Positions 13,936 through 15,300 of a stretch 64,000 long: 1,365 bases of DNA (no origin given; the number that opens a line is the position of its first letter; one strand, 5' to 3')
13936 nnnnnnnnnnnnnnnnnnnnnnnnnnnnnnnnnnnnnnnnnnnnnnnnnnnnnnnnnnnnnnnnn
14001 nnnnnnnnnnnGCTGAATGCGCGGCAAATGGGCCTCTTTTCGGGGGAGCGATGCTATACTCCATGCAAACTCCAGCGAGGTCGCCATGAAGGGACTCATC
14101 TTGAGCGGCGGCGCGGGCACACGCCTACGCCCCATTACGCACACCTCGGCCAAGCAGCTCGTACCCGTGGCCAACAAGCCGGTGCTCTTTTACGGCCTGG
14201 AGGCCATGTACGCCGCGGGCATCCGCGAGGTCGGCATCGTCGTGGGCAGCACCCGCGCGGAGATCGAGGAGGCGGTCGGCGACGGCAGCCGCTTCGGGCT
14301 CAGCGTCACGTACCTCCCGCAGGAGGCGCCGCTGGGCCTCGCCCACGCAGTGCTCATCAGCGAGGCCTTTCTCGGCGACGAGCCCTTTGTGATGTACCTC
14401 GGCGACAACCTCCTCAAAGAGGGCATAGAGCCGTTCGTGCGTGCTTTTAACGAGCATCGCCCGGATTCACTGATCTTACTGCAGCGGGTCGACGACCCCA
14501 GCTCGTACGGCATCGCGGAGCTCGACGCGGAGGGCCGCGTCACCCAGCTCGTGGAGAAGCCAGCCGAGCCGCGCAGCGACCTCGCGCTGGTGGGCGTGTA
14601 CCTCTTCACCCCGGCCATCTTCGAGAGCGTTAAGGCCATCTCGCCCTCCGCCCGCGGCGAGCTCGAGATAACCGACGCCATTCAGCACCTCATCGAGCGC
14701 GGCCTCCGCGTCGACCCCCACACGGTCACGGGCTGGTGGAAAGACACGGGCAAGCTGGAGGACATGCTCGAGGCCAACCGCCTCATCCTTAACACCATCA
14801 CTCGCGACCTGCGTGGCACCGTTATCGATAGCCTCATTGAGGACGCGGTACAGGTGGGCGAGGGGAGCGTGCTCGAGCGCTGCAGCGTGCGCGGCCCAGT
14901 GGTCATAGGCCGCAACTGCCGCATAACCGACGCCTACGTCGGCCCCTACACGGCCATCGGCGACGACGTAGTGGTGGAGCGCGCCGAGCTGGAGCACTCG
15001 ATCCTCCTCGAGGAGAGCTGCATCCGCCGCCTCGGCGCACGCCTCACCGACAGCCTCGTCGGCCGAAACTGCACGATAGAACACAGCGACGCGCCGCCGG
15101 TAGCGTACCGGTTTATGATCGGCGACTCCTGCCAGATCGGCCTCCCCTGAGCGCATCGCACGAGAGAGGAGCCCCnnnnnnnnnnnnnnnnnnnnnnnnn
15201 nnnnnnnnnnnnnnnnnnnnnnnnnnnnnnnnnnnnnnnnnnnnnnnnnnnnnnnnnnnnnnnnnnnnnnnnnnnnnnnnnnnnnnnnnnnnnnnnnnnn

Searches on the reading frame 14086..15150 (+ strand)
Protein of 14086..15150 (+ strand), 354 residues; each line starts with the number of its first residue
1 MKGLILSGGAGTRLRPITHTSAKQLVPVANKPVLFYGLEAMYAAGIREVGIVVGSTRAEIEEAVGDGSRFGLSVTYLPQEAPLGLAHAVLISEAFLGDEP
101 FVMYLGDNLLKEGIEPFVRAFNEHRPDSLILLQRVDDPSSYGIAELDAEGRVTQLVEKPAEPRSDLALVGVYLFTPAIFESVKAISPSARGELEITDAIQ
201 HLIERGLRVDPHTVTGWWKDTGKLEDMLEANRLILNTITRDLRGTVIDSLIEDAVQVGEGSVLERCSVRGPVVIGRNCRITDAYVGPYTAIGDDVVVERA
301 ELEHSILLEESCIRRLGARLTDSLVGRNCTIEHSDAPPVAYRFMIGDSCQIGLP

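Call 11: find_encoding_contigs(protein=window:14086-15150:+, flank=10000, max_places=10)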
Protein window:14086-15150:+ (354 aa): 2 contigs read that carry it; 2 places shown.
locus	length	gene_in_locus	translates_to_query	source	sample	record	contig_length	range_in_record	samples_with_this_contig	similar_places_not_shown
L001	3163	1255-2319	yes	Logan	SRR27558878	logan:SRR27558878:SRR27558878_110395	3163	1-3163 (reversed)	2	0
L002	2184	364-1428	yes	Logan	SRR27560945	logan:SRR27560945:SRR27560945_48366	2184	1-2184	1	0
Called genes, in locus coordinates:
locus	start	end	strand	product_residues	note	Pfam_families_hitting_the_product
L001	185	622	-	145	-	PF07963:N_methyl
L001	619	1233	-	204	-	-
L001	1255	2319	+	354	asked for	PF00483:NTP_transferase, PF12804:NTP_transf_3 (weak), PF07959:Fucose_pyrophosphorylase, PF24894:Hexapep_GlmU (faint), PF25084:LbH_EIF2B (weak), PF00132:Hexapep (faint), PF25087:GMPPB_C (weak)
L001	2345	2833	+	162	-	PF00908:dTDP_sugar_isom, PF14667:Polysacc_synt_C (weak)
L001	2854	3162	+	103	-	?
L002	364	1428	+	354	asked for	PF00483:NTP_transferase, PF12804:NTP_transf_3 (weak), PF07959:Fucose_pyrophosphorylase, PF24894:Hexapep_GlmU (faint), PF25084:LbH_EIF2B (weak), PF00132:Hexapep (faint), PF25087:GMPPB_C (weak)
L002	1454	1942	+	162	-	PF00908:dTDP_sugar_isom, PF14667:Polysacc_synt_C (weak)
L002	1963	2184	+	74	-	?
